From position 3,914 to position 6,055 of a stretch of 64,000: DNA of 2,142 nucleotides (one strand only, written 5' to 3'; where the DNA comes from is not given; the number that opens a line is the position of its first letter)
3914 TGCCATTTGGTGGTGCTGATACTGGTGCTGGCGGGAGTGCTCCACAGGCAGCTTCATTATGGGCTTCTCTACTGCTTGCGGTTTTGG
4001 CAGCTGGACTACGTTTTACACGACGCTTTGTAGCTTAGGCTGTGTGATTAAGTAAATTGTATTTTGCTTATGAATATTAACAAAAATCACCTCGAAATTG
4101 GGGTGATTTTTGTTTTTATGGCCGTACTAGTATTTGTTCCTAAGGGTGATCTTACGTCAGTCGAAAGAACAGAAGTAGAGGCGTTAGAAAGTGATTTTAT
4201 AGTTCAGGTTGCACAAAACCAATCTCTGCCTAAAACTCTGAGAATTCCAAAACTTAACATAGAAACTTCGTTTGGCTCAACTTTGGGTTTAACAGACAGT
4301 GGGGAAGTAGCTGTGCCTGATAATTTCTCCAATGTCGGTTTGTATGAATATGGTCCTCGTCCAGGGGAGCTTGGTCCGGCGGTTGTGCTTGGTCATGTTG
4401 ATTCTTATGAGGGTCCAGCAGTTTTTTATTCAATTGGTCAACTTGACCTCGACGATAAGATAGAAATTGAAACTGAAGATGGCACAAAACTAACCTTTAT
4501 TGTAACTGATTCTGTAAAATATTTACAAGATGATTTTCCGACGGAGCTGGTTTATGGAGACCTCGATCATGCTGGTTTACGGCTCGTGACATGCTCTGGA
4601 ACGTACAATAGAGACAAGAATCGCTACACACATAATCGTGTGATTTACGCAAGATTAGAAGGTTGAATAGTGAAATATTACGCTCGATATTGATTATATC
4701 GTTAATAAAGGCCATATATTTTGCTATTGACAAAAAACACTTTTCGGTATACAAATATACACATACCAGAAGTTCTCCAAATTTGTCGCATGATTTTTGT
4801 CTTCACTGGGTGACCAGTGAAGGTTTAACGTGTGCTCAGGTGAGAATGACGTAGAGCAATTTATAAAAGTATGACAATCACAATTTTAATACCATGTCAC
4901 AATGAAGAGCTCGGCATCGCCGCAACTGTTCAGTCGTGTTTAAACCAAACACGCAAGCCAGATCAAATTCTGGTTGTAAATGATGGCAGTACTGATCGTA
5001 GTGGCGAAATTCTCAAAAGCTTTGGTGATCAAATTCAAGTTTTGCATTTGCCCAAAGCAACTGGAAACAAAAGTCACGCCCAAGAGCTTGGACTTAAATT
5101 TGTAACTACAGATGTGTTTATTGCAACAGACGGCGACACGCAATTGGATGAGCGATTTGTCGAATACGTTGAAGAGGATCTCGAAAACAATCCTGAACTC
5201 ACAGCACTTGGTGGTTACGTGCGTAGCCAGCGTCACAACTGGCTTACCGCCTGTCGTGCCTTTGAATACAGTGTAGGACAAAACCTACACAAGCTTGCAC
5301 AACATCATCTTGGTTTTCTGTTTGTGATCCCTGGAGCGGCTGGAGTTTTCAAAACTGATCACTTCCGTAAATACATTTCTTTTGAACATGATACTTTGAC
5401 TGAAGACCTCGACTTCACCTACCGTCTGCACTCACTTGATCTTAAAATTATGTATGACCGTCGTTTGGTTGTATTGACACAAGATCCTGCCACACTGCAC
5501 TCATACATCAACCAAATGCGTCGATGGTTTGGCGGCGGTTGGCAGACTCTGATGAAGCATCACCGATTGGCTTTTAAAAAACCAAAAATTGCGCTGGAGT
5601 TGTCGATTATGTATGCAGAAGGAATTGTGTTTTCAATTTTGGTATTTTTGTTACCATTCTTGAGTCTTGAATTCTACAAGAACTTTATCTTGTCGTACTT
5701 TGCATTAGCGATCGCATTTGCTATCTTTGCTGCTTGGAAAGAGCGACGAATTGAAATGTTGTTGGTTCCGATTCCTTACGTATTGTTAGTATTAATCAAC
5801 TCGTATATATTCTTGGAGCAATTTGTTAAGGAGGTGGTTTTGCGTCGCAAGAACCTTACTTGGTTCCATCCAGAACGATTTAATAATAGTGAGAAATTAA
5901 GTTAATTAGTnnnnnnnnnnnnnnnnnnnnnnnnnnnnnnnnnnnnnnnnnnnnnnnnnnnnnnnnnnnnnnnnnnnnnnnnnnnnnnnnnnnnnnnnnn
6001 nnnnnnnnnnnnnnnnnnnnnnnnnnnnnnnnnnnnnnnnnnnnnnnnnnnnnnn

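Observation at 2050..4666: Sortase with an adjacent substrate that lacks LPXTG: a non-canonical sorting signal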

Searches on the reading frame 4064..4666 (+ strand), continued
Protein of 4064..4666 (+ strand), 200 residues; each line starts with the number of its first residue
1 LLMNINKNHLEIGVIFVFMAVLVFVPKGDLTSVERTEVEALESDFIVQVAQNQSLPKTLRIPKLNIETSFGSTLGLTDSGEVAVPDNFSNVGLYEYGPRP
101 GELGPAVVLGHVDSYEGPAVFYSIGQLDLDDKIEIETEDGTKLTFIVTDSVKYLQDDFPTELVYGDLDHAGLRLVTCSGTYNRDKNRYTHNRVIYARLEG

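Call 38: fold_search(model_id=the predicted structure, library=pdb)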
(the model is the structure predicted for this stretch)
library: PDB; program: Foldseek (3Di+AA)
matches with E <= 10: 377; with E <= 0.001: 122
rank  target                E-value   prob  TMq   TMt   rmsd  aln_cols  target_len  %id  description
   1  3tbe_B                9.0e-09  1.00  0.54  0.56   3.8       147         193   20  The crystal structure of the complex of Streptococcus agalactiae sortase C1 and MTSET (released 2011-10-26)
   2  9m5i_A                9.6e-09  1.00  0.55  0.64   3.3       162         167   20  Crystal Structure of the double mutant (P94A and Y128F) of Sortase E from Thermobifida fusca (released 2026-03-11)
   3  3tbe_F                1.1e-08  1.00  0.56  0.60   3.4       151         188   19  The crystal structure of the complex of Streptococcus agalactiae sortase C1 and MTSET (released 2011-10-26)
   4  9j0t_A                1.1e-08  1.00  0.54  0.61   3.7       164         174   21  Crystal Structure of Sortase E mutant - C222A from Thermobifida fusca (released 2025-08-06)
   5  8t28                  1.3e-08  1.00  0.52  0.55   5.8       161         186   19  The crystal structure of SrtC2 sortase from Actinomyces oris (released 2024-04-17)
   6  3tbe_D                1.3e-08  1.00  0.54  0.56   3.5       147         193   21  The crystal structure of the complex of Streptococcus agalactiae sortase C1 and MTSET (released 2011-10-26)
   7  6ixz_B                1.3e-08  1.00  0.52  0.58   3.4       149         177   20  X-ray structure of sortase C from Clostridium perfringens SM101 (released 2019-08-14)
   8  3rbj_B                1.4e-08  1.00  0.55  0.58   3.5       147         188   16  Crystal Structure of the lid-mutant of Streptococcus agalactiae Sortase C1 (released 2011-09-07)
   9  9m2g_A                1.5e-08  1.00  0.54  0.63   3.7       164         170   20  Crystal Structure of the double mutant (Y128F and C222A) of Sortase E from Thermobifida fusca (released 2026-03-04)
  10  5k9a                  1.6e-08  1.00  0.55  0.52   4.5       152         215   18  Sortase A from Corynebacterium diphtheriae (released 2016-06-15)
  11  4d70_A                1.6e-08  1.00  0.53  0.65   4.4       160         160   21  Structural, biophysical and biochemical analyses of a Clostridium perfringens Sortase D5 transpeptidase (released 2015-07-15)
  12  9m6n_A                1.7e-08  1.00  0.55  0.65   2.8       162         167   20  Crystal Structure of the double mutant (P94A and C222A) of Sortase E from Thermobifida fusca (released 2026-03-11)
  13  9m4u_A                1.8e-08  1.00  0.55  0.64   2.6       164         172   21  Crystal Structure of Sortase E mutant P94A from Thermobifida fusca (released 2026-03-04)
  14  5cuw                  1.8e-08  1.00  0.53  0.65   4.1       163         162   17  Crystal structure of Sortase E1 from Streptomyces coelicolor with tripeptide in the active site (released 2016-08-17)
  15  4g1j_B                1.9e-08  1.00  0.55  0.55   3.4       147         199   19  Sortase C1 of GBS Pilus Island 1 (released 2012-12-05)
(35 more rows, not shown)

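Call 50: search_protein_families(library=ncbifam, proteins=[P0047, P0049, P0004, L002:10001-10444:+, L016:8622-9065:+, L025:10001-10450:+, L032:10001-10465:+, L037:10001-10450:+, L056:10001-10471:+, L068:10001-10426:+], max_evalue=0.00001)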
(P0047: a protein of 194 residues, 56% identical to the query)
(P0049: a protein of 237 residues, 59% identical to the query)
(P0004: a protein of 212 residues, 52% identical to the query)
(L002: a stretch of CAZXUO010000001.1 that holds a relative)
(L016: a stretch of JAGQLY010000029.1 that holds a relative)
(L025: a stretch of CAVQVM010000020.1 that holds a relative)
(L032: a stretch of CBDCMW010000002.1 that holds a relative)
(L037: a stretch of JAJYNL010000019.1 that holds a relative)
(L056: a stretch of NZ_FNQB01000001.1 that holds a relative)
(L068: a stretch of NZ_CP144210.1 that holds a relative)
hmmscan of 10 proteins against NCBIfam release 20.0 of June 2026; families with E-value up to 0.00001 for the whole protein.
P0047 (194 aa): 1 family
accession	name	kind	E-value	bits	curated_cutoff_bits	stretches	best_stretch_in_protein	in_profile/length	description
NF033748.1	class_F_sortase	subfamily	8.3e-52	174.9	166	1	42-190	5-154/155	class F sortase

P0049 (237 aa): 1 family
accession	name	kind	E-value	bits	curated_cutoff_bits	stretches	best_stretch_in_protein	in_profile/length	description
NF033748.1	class_F_sortase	subfamily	1.6e-54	183.7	166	1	84-234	3-154/155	class F sortase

P0004 (212 aa): 2 families
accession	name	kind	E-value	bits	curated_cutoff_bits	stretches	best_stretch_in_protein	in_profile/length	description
NF033748.1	class_F_sortase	subfamily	3.9e-47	159.7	166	1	65-208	10-154/155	class F sortase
TIGR03784.1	marine_sortase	equivalog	5.6e-06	26.1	158.25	1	102-189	79-158/174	class GN sortase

L002:10001-10444:+ (148 aa): 1 family
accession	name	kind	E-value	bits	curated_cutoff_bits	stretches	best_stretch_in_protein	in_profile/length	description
NF033748.1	class_F_sortase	subfamily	3.3e-53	179.5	166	1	2-147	8-154/155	class F sortase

L016:8622-9065:+ (148 aa): 1 family
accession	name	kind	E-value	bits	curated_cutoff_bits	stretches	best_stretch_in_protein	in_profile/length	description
NF033748.1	class_F_sortase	subfamily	8.7e-50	168.4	166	1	2-146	9-154/155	class F sortase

L025:10001-10450:+ (150 aa): 3 families
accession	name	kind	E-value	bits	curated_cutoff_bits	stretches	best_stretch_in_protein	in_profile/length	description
NF033748.1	class_F_sortase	subfamily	6.7e-54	181.7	166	1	3-150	3-152/155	class F sortase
TIGR03784.1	marine_sortase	equivalog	1.1e-07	31.6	158.25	1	42-139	76-163/174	class GN sortase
NF033747.1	class_E_sortase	subfamily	8.2e-06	25.8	160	0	12-141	72-199/211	class E sortase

L032:10001-10465:+ (155 aa): 2 families
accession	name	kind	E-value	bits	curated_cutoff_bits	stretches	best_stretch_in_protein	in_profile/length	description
NF033748.1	class_F_sortase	subfamily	5.7e-56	188.5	166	1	9-154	6-153/155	class F sortase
TIGR03784.1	marine_sortase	equivalog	1.2e-06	28.3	158.25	1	50-141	80-160/174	class GN sortase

L037:10001-10450:+ (150 aa): 1 family
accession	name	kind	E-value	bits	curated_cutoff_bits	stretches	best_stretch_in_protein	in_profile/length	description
NF033748.1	class_F_sortase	subfamily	8.3e-51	171.7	166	1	4-149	6-153/155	class F sortase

L056:10001-10471:+ (157 aa): 3 families
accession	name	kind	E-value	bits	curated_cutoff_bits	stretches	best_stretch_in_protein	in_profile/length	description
NF033748.1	class_F_sortase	subfamily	4.6e-52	175.8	166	1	18-157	10-152/155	class F sortase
NF033747.1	class_E_sortase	subfamily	2e-08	34.3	160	1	48-147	96-198/211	class E sortase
TIGR03784.1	marine_sortase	equivalog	3.2e-06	26.9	158.25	1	53-144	78-161/174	class GN sortase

L068:10001-10426:+ (142 aa): 3 families
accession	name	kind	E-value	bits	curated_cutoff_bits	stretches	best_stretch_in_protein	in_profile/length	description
NF033748.1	class_F_sortase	subfamily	3.4e-54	182.7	166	1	1-142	8-152/155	class F sortase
TIGR03784.1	marine_sortase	equivalog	1.8e-06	27.7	158.25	1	36-123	76-156/174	class GN sortase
NF033747.1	class_E_sortase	subfamily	4.2e-06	26.7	160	1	7-95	74-155/211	class E sortase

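Call 65: search_solved_structures(query=A1, max_evalue=10, show_alignments=5)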
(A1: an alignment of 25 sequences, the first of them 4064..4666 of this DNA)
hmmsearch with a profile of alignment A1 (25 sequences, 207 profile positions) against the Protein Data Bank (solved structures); distinct sequences matched with E-value up to 10: 14.
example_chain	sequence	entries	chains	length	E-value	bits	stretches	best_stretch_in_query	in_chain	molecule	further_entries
4d70_A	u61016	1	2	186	6.5e-05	25.7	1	85-194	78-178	SORTASE FAMILY PROTEIN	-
24rr_A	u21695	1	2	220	0.032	17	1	46-162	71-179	Ebp pilus assembly class C sortase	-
9m4u_B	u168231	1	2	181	0.042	16.6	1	98-205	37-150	Peptidase C60, sortase A and B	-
9iok_A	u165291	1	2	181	0.042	16.6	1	98-205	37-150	Peptidase C60, sortase A and B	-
5uus_A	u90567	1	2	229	0.065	15.9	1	98-162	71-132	Possible sortase-like protein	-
9m6n_B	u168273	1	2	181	0.086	15.6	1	98-146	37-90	Peptidase C60, sortase A and B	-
9j0t_A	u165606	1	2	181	0.087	15.5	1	98-146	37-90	Peptidase C60, sortase A and B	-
9iv0_A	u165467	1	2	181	0.11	15.2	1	115-205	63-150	Peptidase C60, sortase A and B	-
9m5i_B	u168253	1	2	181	0.11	15.2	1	115-205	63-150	Peptidase C60, sortase A and B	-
9m5j_B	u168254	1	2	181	0.14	14.8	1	116-205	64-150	Peptidase C60, sortase A and B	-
9m2g_A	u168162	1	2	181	0.21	14.3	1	115-146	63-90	Peptidase C60, sortase A and B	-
9m2n_A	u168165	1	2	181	0.26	14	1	116-146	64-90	Peptidase C60, sortase A and B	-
1cid_A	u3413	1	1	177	0.54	12.9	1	38-86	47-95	T CELL SURFACE GLYCOPROTEIN CD4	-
2ln7_A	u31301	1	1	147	0.86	12.3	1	103-156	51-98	LPXTG-site transpeptidase family protein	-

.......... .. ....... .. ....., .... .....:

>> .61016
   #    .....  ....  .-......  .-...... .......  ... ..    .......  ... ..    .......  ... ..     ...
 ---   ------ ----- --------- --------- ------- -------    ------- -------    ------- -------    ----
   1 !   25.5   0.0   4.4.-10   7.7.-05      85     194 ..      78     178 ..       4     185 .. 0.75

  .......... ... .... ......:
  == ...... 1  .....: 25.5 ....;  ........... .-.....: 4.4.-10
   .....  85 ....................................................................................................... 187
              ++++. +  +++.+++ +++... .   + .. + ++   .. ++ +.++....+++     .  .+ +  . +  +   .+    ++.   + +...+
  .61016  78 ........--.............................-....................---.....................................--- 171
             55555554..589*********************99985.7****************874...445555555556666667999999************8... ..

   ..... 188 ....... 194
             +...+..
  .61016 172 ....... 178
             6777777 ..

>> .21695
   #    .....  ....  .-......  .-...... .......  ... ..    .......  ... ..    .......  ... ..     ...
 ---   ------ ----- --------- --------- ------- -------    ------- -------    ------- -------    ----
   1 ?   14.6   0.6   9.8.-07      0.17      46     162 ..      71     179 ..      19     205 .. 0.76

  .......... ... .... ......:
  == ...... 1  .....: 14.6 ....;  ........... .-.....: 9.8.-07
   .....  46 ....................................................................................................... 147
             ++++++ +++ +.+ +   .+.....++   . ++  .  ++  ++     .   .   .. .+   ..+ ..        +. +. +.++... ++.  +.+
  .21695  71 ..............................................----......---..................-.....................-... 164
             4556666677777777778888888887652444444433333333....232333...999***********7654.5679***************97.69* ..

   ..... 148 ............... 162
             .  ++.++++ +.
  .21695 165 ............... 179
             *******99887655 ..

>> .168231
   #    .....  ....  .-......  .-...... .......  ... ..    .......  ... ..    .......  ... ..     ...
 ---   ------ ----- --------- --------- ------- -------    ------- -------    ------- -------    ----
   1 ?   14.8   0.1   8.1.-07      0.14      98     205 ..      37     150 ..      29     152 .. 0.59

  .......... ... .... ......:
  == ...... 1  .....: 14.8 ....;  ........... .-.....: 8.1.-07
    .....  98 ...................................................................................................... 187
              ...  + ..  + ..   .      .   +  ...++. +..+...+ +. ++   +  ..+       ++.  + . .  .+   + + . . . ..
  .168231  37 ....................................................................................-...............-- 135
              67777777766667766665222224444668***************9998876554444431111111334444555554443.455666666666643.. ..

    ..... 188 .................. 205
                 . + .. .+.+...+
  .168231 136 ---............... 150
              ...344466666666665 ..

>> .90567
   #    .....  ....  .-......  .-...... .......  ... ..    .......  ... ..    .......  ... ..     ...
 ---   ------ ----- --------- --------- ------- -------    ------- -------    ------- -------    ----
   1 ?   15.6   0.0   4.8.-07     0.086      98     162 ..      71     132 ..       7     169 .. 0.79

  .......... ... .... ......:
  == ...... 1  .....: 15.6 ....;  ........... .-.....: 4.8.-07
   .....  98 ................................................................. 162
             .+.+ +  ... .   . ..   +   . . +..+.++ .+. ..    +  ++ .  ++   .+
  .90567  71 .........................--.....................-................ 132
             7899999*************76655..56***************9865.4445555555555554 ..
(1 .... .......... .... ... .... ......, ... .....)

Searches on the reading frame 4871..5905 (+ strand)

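Call 3: search_protein_families(library=pfam, proteins=[window:4871-5905:+], max_evalue=0.01)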
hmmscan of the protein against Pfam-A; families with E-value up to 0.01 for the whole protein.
window:4871-5905:+ (344 aa): 4 families
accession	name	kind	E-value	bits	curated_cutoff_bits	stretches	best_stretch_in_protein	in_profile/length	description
PF00535.33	Glycos_transf_2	-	2.6e-24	86.5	23.3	1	4-127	1-126/168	Glycosyl transferase family 2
PF13641.12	Glyco_tranf_2_3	-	6.2e-19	69.4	27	1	3-222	3-230/230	Glycosyltransferase like family 2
PF13632.12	Glyco_trans_2_3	-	1.3e-14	54.9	27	1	87-285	6-196/198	Glycosyl transferase family group 2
PF13506.12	Glyco_transf_21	-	0.0021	18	21.7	1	61-219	12-172/174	Glycosyl transferase family 21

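Call 4: search_protein_families(library=ncbifam, proteins=[window:4871-5905:+], max_evalue=0.01)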
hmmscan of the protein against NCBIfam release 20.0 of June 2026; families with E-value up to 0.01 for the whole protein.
window:4871-5905:+ (344 aa): 19 families
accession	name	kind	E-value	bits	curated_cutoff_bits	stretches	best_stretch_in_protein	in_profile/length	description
TIGR03937.1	PgaC_IcaA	equivalog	2.2e-39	135.6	422.3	1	2-286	46-332/407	poly-beta-1,6-N-acetyl-D-glucosamine synthase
TIGR03111.1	glyc2_xrt_Gpos1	hypoth_equivalog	1.9e-15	56.6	363.95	1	2-268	50-335/439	TIGR03111 family XrtG-associated glycosyltransferase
TIGR03965.1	mycofact_glyco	equivalog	6.1e-15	55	280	1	2-306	75-370/467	mycofactocin biosynthesis glycosyltransferase MftF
NF041865.1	EpsU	equivalog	6.6e-12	45.1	700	1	3-230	41-272/394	exopolysaccharide biosynthesis GT2 family glycosyltransferase EpsU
TIGR04283.1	glyco_like_mftF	equivalog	1.5e-11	44.4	182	1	3-194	1-177/221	TIGR04283 family arsenosugar biosynthesis glycosyltransferase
TIGR04242.1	nodulat_NodC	equivalog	2.5e-11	43.2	550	1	3-224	50-285/395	chitooligosaccharide synthase NodC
NF007482.0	PRK10073.1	equivalog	6.1e-10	38.6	423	1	3-95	8-101/334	glycosyltransferase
TIGR03030.1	CelA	equivalog_domain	8.8e-07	27.3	699.1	1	155-309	309-451/714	UDP-forming cellulose synthase catalytic subunit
NF047588.1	GlcsyltransPgfSStrep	equivalog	1.7e-06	27.5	500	1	1-98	1-104/308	glycosyltransferase PgfS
NF038299.1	EPS_HpsN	equivalog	2.5e-06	26.7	425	1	2-119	2-121/317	hormogonium polysaccharide biosynthesis glycosyltransferase HpsN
NF047683.1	TeichurnBiosyTuaG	equivalog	6.3e-06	26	400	1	2-81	7-88/252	teichuronic acid biosynthesis protein TuaG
NF041875.1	EPS_EpsD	equivalog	7.9e-06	25.5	370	1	4-122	2-121/325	exopolysaccharide biosynthesis glycosyltransferase EpsD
NF041394.1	GtaseAglG_Halo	equivalog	1.4e-05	24.5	440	1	17-120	19-122/304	glucosyl-dolichyl phosphate glucuronosyltransferase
TIGR04182.1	glyco_TIGR04182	equivalog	3.7e-05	23.3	325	1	3-105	2-98/293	S-layer glycoprotein N-glycosyltransferase AglJ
NF007986.1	PRK10714.1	equivalog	9e-05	21.6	529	1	3-93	8-104/316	undecaprenyl-phosphate 4-deoxy-4-formamido-L-arabinose transferase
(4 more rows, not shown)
